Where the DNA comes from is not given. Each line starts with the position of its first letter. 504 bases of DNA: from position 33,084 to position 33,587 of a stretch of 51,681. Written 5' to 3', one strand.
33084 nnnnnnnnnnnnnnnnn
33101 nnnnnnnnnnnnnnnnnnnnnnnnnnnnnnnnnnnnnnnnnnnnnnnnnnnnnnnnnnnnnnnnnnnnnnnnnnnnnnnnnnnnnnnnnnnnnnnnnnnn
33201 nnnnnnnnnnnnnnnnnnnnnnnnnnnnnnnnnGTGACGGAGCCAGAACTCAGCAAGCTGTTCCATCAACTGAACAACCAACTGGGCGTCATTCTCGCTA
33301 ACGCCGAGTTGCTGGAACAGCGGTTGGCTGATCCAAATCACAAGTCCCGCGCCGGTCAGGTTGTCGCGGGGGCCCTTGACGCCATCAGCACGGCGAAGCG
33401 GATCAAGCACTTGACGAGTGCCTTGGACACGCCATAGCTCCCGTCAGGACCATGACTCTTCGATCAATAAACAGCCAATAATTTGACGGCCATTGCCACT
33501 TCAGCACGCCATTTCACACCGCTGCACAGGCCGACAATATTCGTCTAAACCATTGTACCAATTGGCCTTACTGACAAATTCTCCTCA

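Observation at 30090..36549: Compact regulatory island wired like a non-canonical phosphorelay feeding a sigma-54 -> sigma-28-type cascade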

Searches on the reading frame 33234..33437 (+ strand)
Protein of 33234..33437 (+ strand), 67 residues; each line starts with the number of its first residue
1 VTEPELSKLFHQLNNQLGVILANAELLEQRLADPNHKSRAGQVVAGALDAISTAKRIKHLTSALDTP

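Call 4: search_protein_families(library=pfam, proteins=[window:33234-33437:+], max_evalue=0.01)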
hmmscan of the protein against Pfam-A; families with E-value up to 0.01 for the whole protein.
window:33234-33437:+ (67 aa): 0 families

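Call 7: find_homologous_proteins(query=window:33234-33434:+, max_evalue=0.001)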
Query seq(67 aa) (67 aa): 285 proteins with E <= 0.001 among 286 candidates; the best 120 are listed.
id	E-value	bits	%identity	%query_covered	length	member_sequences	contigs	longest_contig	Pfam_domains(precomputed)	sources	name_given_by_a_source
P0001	1.5e-33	130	99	100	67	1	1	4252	-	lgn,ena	-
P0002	9.4e-30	118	91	100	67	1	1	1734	-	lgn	-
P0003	8.5e-25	103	85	93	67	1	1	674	-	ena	-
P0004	1.0e-23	99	80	97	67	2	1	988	-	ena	-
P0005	1.3e-23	99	81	94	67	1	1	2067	-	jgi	jgi:hypothetical protein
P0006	2.6e-23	98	83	94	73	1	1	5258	-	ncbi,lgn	-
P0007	7.2e-23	97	83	87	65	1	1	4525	-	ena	-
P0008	2.1e-22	95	80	88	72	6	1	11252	-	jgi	jgi:hypothetical protein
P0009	3.1e-22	95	78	94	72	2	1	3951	-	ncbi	-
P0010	6.4e-22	94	72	100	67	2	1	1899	-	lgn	-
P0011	7.3e-22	94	83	87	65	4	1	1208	-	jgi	jgi:hypothetical protein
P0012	8.4e-22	93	77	93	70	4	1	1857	-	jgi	jgi:hypothetical protein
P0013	1.0e-21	93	75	100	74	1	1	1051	-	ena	-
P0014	1.9e-21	92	76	94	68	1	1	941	-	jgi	jgi:hypothetical protein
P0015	3.2e-21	92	80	91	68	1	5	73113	-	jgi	jgi:hypothetical protein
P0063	9.4e-19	84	67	100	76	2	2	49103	-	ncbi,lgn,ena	-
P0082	9.2e-18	81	73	84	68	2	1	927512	-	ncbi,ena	-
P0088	2.4e-17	79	62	97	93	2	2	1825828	-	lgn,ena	-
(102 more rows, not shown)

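Call 8: find_encoding_contigs(protein=P0082, flank=8000, max_places=2)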
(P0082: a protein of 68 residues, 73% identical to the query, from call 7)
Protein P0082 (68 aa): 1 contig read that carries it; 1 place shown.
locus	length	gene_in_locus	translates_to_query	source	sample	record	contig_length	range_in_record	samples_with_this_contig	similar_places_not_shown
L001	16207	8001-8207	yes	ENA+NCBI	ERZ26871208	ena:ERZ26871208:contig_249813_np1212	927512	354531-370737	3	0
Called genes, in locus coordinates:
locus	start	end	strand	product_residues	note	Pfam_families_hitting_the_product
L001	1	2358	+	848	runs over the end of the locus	PF02837:Glyco_hydro_2_N, PF22666:Glyco_hydro_2_N2, PF00703:Glyco_hydro_2, PF02836:Glyco_hydro_2_C, PF16355:DUF4982, PF09134:Invasin_D3 (faint), PF18565:Glyco_hydro2_C5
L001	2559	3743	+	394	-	PF00155:Aminotran_1_2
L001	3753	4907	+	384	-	PF00155:Aminotran_1_2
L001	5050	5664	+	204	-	-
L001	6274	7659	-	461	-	PF00072:Response_reg, PF00158:Sigma54_activat, PF14532:Sigma54_activ_2, PF00004:AAA (weak), PF07724:AAA_2 (faint), PF07728:AAA_5, PF25601:AAA_lid_14, PF02954:HTH_8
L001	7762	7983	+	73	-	PF12728:HTH_17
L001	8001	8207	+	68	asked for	-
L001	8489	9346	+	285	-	PF04542:Sigma70_r2, PF08281:Sigma70_r4_2, PF04545:Sigma70_r4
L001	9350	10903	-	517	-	PF00512:HisKA, PF02518:HATPase_c, PF00072:Response_reg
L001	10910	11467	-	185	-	PF13798:PCYCGC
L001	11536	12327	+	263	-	PF00106:adh_short, PF08659:KR, PF13561:adh_short_C2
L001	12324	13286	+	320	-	PF01336:tRNA_anti-codon (faint), PF07514:TraI_2 (faint), PF01966:HD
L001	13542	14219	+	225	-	PF00892:EamA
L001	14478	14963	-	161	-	PF07977:FabA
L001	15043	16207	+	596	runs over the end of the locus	PF01590:GAF, PF13185:GAF_2, PF13492:GAF_3, PF01590:GAF, PF13185:GAF_2, PF13492:GAF_3, PF07228:SpoIIE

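Call 9: find_encoding_contigs(protein=P0088, flank=8000, max_places=2)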
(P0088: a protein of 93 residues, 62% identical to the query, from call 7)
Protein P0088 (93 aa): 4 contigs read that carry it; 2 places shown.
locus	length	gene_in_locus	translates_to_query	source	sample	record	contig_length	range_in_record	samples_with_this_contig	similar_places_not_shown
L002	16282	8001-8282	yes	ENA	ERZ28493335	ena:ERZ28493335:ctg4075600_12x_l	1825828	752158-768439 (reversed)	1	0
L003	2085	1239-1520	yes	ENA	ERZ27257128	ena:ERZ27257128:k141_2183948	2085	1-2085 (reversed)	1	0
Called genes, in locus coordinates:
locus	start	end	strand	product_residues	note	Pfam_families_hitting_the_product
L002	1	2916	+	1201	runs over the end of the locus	PF17757:UvrB_inter, PF21132:MFD_D3 (weak), PF02559:CarD_TRCF_RID, PF00270:DEAD, PF04851:ResIII, PF00271:Helicase_C, PF03461:TRCF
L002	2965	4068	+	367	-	PF13624:SurA_N_3 (weak), PF09312:SurA_N (weak), PF13145:Rotamase_2, PF13616:Rotamase_3, PF00639:Rotamase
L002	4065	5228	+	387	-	PF01207:Dus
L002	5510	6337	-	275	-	-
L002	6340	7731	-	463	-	PF00072:Response_reg, PF00158:Sigma54_activat, PF13191:AAA_16 (weak), PF14532:Sigma54_activ_2, PF00004:AAA (weak), PF07728:AAA_5 (weak), PF25601:AAA_lid_14, PF02954:HTH_8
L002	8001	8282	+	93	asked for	-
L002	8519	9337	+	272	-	PF04542:Sigma70_r2, PF08281:Sigma70_r4_2, PF04545:Sigma70_r4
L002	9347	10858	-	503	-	PF00512:HisKA, PF02518:HATPase_c, PF00072:Response_reg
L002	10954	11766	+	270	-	PF00106:adh_short, PF08659:KR, PF13561:adh_short_C2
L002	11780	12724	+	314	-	PF01336:tRNA_anti-codon (weak), PF01966:HD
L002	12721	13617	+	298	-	PF00892:EamA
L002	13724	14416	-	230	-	-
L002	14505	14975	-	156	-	PF22817:ApeP-like (weak), PF07977:FabA, PF22818:ApeI-like (weak)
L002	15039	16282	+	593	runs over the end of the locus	PF01590:GAF, PF13185:GAF_2, PF13492:GAF_3, PF01590:GAF, PF13185:GAF_2, PF13492:GAF_3, PF07228:SpoIIE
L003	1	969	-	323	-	?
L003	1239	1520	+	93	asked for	-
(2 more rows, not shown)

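Call 10: find_encoding_contigs(protein=P0063, flank=8000, max_places=2)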
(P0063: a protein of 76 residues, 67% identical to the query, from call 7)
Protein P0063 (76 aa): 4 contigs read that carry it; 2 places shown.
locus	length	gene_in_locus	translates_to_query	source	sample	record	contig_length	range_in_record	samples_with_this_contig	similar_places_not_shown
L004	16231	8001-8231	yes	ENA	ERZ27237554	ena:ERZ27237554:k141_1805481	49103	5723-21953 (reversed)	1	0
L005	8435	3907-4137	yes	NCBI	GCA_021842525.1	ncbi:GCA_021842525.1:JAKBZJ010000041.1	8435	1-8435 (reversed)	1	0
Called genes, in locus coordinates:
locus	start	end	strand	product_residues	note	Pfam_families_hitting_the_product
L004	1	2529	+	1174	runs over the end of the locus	PF17757:UvrB_inter, PF21132:MFD_D3 (weak), PF02559:CarD_TRCF_RID, PF00270:DEAD, PF04851:ResIII, PF00271:Helicase_C, PF03461:TRCF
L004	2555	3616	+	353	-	PF13624:SurA_N_3, PF09312:SurA_N, PF13145:Rotamase_2, PF13616:Rotamase_3, PF00639:Rotamase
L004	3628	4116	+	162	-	PF02357:NusG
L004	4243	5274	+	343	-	PF01207:Dus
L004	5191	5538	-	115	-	PF07876:Dabb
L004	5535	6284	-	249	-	-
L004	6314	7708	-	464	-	PF00072:Response_reg, PF00158:Sigma54_activat, PF13191:AAA_16 (faint), PF14532:Sigma54_activ_2, PF07728:AAA_5 (weak), PF25601:AAA_lid_14, PF02954:HTH_8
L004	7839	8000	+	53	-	-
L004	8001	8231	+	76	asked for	-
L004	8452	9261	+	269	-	PF04542:Sigma70_r2, PF08281:Sigma70_r4_2, PF04545:Sigma70_r4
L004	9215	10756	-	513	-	PF00512:HisKA, PF02518:HATPase_c, PF00072:Response_reg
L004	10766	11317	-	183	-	PF13798:PCYCGC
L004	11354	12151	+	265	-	PF00106:adh_short, PF08659:KR, PF13561:adh_short_C2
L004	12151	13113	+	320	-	PF01336:tRNA_anti-codon (weak), PF01966:HD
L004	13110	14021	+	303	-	PF00892:EamA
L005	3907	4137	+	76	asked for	-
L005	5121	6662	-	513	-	PF00512:HisKA, PF02518:HATPase_c, PF00072:Response_reg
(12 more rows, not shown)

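Call 13: search_protein_families(library=ncbifam, proteins=[window:33234-33437:+], max_evalue=0.001)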
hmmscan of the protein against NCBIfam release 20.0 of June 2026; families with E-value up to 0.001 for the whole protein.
window:33234-33437:+ (67 aa): 0 families

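Call 14: find_related_loci(query=A1, collection=genome_contigs, flank=8000)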
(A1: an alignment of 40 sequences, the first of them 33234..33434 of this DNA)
Query A1 (67 aa) in genome_contigs; peptide patterns used: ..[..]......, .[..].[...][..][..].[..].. (x = any residue, [..] = any of these).
297 stretches matched a pattern; 260 encode a relative of the query (tblastn E <= 1e-3); the best 80 are kept; 80 distinct loci.
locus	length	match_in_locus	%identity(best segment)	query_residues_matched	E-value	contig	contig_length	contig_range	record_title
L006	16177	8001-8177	78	5-63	2e-26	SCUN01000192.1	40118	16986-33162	MAG: Acidobacteria bacterium isolate FW602_bin.51 FW602_bin.51-72487-1, whole genome shotgun sequence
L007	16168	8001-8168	80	3-58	3e-25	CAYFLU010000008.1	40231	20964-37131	MAG TPA_asm: uncultured Solibacteraceae bacterium isolate ERP107066_co1_201 genome assembly, contig: NODE_197_length_402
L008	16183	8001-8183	72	3-63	6e-25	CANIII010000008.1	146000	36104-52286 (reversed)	MAG: Acidobacteria bacterium isolate RE-9nov16-25 genome assembly, contig: RE-9nov16-C102, whole genome shotgun sequence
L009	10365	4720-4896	75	3-61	6e-25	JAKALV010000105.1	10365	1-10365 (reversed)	MAG: Acidobacteria bacterium isolate WY5.bin136 NODE_11329_length_10365_cov_2.555968, whole genome shotgun sequence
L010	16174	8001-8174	71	5-62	1e-24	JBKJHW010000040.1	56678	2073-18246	MAG: Vicinamibacterales bacterium isolate ant_bin.128 S1Ck117_988844_flag_0_multi_17.9970_len_56678, whole genome shotgu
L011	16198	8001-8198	62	2-67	1e-23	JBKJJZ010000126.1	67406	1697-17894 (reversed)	MAG: Vicinamibacterales bacterium isolate ant_bin.222 k117_1552768, whole genome shotgun sequence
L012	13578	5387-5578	63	4-67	5e-23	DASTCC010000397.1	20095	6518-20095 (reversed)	MAG TPA_asm: Vicinamibacterales bacterium isolate SMAG_U782 k141_1091979, whole genome shotgun sequence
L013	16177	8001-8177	68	5-63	6e-23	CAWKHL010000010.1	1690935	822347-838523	MAG: uncultured Acidobacteriota bacterium isolate MFD02416.bin.2.80 genome assembly, contig: contig_6494, whole genome s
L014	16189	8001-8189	63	3-65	1e-22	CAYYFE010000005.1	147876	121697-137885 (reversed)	MAG TPA_asm: uncultured Solibacteraceae bacterium isolate binchicken_co276_66 genome assembly, contig: NODE_113_length_1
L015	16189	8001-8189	63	5-67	2e-22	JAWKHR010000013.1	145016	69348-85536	MAG: Vicinamibacterales bacterium isolate BC2.43 BC2.43.fa-13, whole genome shotgun sequence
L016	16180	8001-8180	63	4-63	4e-22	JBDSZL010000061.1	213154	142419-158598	MAG: Vicinamibacterales bacterium isolate cluster1_bin.85 k127_12771995, whole genome shotgun sequence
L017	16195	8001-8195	60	2-66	1e-21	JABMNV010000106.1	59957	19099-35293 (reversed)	MAG: Acidobacteria bacterium isolate bin.564 k141_2368474, whole genome shotgun sequence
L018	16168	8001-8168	70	5-60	1e-21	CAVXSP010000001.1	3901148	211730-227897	MAG: uncultured Acidobacteriota bacterium isolate MFD04944.bin.1.263 genome assembly, contig: contig_16528, whole genome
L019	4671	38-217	60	1-60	1e-21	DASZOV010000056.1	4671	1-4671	MAG TPA_asm: Vicinamibacterales bacterium isolate SMAG_U5954 k141_319197, whole genome shotgun sequence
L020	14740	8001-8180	60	1-60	2e-21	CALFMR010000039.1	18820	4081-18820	MAG TPA_asm: uncultured Acidobacteria bacterium isolate ERR1654120_bin.28_CONCOCT_v1.1_MAG genome assembly, contig: ERZ1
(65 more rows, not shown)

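Call 22: search_solved_structures(query=A1, max_evalue=10, show_alignments=3)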
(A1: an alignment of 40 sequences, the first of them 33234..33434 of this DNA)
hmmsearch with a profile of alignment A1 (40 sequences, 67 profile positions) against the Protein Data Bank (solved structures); distinct sequences matched with E-value up to 10: 3.
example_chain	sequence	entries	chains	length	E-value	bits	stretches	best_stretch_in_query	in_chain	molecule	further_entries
2v0o_A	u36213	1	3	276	0.38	13.6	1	42-65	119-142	FCH DOMAIN ONLY PROTEIN 2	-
5dfx_A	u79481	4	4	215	0.96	12.3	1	8-33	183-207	Histidine kinase | Sensory transduction histidine kinase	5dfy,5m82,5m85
1m5q_A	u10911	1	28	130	3.2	10.7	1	9-24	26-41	small nuclear ribonucleoprotein homolog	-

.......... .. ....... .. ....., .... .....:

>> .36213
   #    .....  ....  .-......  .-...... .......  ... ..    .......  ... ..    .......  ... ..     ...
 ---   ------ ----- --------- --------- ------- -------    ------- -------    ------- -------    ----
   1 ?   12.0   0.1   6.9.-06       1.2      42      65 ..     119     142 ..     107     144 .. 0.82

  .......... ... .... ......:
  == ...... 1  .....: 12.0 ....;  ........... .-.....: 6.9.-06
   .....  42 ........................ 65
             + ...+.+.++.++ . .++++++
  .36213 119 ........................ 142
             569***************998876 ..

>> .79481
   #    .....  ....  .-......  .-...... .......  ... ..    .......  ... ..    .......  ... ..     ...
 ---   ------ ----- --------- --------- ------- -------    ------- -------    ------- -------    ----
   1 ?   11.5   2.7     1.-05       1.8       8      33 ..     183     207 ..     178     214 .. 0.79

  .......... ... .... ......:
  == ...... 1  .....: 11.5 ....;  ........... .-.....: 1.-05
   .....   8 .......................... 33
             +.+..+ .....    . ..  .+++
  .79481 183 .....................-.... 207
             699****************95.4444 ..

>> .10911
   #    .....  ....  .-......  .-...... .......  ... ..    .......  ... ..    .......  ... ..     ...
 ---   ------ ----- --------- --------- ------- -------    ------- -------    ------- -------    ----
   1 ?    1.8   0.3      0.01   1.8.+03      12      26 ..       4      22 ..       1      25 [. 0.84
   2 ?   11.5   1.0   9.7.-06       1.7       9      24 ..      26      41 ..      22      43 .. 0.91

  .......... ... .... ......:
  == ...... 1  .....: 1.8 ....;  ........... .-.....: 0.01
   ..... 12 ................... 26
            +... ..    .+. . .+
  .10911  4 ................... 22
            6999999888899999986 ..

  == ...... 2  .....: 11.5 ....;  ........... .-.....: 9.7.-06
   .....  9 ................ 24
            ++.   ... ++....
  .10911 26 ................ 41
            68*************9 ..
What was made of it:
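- A profile search of PDB sequences found no kinase (call 22).
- Tried and rejected: The best hits were an F-BAR protein and a GAF helix at E 0.4-1 (call 22).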

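Call 24: search_protein_families(library=pfam, alignment_id=A1, max_evalue=10)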
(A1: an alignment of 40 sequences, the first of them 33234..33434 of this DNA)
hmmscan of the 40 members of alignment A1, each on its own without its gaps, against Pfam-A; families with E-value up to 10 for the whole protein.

A. member 1, window:33234-33434:+ (67 aa): 2 families
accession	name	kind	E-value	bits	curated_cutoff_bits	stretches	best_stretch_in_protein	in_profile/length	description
PF00512.31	HisKA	-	0.011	16.1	26.9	1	7-47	7-43/66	His Kinase A (phospho-acceptor) domain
PF10458.14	Val_tRNA-synt_C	-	0.031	15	25.9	1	8-44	4-40/66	Valyl tRNA synthetase tRNA binding arm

B. families by the number of members that match (of 40 scanned): 12 families
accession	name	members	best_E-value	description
PF00512.31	HisKA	29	0.004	His Kinase A (phospho-acceptor) domain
PF10458.14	Val_tRNA-synt_C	7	0.0072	Valyl tRNA synthetase tRNA binding arm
PF00177.27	Ribosomal_S7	3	0.042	Ribosomal protein S7p/S5e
PF11159.13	DUF2939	2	0.05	Protein of unknown function (DUF2939)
PF14438.12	SM-ATX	2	0.14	Ataxin 2 SM domain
PF08616.15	SPA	2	0.16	Stabilization of polarity axis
PF12221.13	HflK_N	1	0.058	Bacterial membrane protein N terminal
PF22310.2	NMB0315_dom_I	1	0.069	NMB0315-like, domain I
PF01291.22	LIF_OSM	1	0.17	LIF / OSM family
PF04851.21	ResIII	1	0.18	Type III restriction enzyme, res subunit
PF20123.4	DUF6513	1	0.2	Family of unknown function (DUF6513)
PF03863.18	Phage_mat-A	1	0.33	Phage maturation protein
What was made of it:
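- On HisKA / DHp domain (PF00512): HisKA is still the top sub-threshold hit, in register, in 29/40 family members (best E 0.004; call 24).
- On FlgM anti-sigma-28 / Spo0E phosphatase families: Neither family appears among the hits of the 40 members at E up to 10 (call 24).
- Checked: a sub-threshold, in-register HisKA hit in 29 of 40 family members (call 24);
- HisKA is the top sub-threshold Pfam hit in 29/40 members (call 24). There is no Spo0E or FlgM Pfam signal (call 24). There is no FlgM or anti-sigma Pfam hit, even at E 10 (call 24).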

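Call 26: search_protein_representatives(alignment_id=A1)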
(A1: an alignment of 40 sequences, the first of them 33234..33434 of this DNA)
Query: 40 sequences, 67 profile positions. Proteins with E-value up to 0.001 (for the whole library): 345; up to 1e-10: 215; up to 1e-30: 0. The best 150 are listed.
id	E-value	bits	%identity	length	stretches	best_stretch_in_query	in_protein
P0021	1.4e-30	120.8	-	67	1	1-63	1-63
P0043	3.1e-30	119.7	-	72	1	2-65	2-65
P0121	8.3e-30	118.3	-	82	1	2-64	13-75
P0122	4.4e-28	112.8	-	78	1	3-65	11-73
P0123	6.1e-28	112.3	-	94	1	2-64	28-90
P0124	1.1e-27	111.4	-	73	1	3-60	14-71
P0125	1.7e-27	110.9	-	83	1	3-65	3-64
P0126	3.6e-27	109.9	-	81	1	5-62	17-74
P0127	1.9e-26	107.5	-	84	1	2-62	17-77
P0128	1.9e-26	107.5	-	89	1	3-63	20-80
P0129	2.1e-25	104.2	-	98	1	4-61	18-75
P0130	5.9e-25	102.8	-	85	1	4-62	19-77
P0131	6.1e-25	102.7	-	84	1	4-64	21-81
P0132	1.2e-24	101.7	-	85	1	2-64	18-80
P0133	2.1e-24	101.0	-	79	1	2-62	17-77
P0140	5.9e-24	99.6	-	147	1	3-64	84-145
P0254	3.8e-17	77.7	-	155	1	4-59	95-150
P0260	1.4e-16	75.9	-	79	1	8-60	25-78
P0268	4.8e-16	74.2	-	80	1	4-64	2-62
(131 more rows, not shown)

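Call 28: find_encoding_contigs(protein=P0268, flank=8000, max_places=2)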
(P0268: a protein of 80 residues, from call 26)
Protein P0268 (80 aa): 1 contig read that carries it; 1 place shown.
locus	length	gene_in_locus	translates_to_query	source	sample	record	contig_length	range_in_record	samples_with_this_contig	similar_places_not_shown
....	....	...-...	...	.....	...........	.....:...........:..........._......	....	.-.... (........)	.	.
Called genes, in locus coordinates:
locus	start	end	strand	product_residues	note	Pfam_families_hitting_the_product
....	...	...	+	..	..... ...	-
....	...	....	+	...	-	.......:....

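Call 29: find_encoding_contigs(protein=P0260, flank=8000, max_places=2)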
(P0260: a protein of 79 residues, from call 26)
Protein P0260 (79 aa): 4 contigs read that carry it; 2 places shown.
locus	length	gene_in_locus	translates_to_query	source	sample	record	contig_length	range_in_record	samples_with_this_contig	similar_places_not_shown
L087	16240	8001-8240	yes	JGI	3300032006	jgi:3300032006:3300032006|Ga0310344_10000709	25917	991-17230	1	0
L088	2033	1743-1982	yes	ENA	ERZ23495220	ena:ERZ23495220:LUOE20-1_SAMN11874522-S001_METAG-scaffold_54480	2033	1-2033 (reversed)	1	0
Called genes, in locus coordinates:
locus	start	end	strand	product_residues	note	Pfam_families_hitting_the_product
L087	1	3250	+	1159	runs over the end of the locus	PF17757:UvrB_inter, PF02559:CarD_TRCF_RID, PF00270:DEAD, PF04851:ResIII (weak), PF00271:Helicase_C, PF03461:TRCF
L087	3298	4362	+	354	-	PF13623:SurA_N_2 (weak), PF13624:SurA_N_3, PF09312:SurA_N, PF13145:Rotamase_2, PF13616:Rotamase_3, PF00639:Rotamase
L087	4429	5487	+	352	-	PF01207:Dus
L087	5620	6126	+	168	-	PF00293:NUDIX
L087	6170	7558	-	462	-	PF00072:Response_reg, PF13191:AAA_16 (weak), PF00158:Sigma54_activat, PF14532:Sigma54_activ_2, PF00004:AAA (weak), PF07728:AAA_5, PF25601:AAA_lid_14, PF02954:HTH_8, +1 more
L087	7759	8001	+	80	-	PF12728:HTH_17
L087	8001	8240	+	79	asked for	-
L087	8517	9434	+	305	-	PF04542:Sigma70_r2, PF04545:Sigma70_r4, PF08281:Sigma70_r4_2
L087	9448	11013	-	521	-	PF00512:HisKA, PF02518:HATPase_c, PF00072:Response_reg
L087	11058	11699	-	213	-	PF13798:PCYCGC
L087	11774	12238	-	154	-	PF22817:ApeP-like (weak), PF07977:FabA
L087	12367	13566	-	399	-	PF13492:GAF_3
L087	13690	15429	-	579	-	PF11412:DsbD_N, PF02683:DsbD_TM, PF03190:Thioredox_DsbH (weak), PF13098:Thioredoxin_2 (faint), PF13899:Thioredoxin_7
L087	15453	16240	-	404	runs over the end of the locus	PF00155:Aminotran_1_2, PF00266:Aminotran_5 (weak), PF01041:DegT_DnrJ_EryC1 (weak)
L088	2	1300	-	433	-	?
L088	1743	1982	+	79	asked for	-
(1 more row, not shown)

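Call 30: find_encoding_contigs(protein=P0254, flank=8000, max_places=3)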
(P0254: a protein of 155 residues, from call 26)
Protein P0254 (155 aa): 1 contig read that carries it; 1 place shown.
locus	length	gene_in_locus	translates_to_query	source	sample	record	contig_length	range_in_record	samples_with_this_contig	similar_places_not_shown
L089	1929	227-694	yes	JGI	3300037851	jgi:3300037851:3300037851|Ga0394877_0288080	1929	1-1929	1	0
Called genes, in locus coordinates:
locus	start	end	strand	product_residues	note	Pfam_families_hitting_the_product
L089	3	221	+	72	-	PF13384:HTH_23 (weak), PF13551:HTH_29 (faint), PF00376:MerR (weak), PF12728:HTH_17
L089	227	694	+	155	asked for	-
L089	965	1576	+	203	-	PF05534:HicB, PF01909:NTP_transf_2, PF18765:Polbeta (weak)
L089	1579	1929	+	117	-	?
